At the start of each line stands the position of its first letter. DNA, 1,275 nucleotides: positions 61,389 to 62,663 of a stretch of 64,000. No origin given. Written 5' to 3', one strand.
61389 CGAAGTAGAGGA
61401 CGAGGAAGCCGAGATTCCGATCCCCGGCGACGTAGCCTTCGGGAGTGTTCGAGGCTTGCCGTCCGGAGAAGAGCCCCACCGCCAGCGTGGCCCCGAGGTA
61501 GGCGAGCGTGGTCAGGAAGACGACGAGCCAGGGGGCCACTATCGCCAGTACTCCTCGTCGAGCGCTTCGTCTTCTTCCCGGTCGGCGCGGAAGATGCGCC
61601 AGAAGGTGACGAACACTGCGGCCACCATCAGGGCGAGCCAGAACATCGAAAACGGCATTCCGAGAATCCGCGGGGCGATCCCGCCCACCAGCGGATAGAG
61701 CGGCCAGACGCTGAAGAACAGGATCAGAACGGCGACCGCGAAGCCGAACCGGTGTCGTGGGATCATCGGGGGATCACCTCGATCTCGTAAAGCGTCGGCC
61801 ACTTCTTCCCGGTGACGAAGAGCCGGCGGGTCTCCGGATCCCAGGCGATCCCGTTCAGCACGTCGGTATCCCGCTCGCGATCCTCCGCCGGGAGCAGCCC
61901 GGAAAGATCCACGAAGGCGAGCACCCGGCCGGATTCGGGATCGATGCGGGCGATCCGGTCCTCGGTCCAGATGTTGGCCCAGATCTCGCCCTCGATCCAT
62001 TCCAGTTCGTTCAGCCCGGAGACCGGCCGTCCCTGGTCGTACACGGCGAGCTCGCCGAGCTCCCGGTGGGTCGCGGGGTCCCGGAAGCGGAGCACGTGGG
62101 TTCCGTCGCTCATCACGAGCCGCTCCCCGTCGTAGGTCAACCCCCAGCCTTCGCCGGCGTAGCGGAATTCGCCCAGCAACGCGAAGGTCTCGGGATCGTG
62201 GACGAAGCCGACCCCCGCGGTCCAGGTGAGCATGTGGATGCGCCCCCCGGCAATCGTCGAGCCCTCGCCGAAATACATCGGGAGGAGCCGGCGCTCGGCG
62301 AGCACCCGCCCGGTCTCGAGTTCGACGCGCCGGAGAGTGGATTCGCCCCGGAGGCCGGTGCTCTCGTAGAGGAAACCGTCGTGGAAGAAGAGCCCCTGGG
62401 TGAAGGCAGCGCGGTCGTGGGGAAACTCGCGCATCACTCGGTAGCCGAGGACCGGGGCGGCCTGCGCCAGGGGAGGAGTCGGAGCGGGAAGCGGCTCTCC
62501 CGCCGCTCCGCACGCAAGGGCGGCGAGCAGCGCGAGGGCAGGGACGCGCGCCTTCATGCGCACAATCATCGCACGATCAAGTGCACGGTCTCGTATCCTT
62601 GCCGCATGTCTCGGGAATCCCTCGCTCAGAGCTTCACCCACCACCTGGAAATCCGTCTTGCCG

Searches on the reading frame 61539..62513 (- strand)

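Call 7: search_protein_families(library=pfam, proteins=[window:61539-62513:-], max_evalue=0.001)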
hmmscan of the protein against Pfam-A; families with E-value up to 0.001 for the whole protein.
window:61539-62513:- (324 aa): 1 family
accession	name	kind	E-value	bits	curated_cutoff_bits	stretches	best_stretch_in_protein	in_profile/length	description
PF11755.13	DUF3311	-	1.8e-05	25.1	30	1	261-317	2-58/61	Protein of unknown function (DUF3311)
